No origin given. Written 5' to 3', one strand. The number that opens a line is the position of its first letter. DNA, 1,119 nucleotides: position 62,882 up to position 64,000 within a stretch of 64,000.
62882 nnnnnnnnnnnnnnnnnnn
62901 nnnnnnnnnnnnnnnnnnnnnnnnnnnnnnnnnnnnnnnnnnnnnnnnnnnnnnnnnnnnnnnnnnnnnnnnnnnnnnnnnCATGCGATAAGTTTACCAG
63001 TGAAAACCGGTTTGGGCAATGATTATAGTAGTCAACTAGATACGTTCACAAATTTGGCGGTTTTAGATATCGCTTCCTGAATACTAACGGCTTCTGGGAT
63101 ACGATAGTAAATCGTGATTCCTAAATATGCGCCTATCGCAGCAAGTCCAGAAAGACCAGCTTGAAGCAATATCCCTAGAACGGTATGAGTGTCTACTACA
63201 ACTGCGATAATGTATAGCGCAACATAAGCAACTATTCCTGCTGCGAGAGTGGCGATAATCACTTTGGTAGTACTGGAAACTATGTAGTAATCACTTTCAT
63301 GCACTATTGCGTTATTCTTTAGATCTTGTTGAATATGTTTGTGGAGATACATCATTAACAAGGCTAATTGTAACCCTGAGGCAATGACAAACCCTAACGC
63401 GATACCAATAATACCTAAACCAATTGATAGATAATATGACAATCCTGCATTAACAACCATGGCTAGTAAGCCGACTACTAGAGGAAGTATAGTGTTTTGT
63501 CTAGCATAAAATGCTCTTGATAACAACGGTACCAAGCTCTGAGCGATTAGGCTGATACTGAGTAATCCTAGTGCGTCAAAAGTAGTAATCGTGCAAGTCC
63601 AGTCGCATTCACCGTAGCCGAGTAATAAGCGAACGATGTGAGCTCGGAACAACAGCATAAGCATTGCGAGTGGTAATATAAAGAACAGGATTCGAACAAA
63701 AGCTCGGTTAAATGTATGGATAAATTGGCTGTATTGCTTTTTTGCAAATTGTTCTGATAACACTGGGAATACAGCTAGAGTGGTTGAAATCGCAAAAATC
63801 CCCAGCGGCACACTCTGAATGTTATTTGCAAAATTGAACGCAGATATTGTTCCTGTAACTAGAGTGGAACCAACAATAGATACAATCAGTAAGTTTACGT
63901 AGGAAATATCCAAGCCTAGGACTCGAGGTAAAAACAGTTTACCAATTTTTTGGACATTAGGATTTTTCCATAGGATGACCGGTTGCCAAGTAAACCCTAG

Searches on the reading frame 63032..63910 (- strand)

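Call 98: search_protein_families(library=pfam, proteins=[window:63032-63910:-], max_evalue=0.001)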
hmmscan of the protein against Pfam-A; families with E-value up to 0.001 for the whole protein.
window:63032-63910:- (292 aa): 2 families
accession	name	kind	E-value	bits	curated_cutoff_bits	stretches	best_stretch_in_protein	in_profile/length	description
PF03023.19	MurJ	-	1.7e-35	123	27.4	1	2-233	212-435/451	Lipid II flippase MurJ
PF01554.23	MatE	-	1.8e-09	38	24.9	1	5-159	12-160/161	MatE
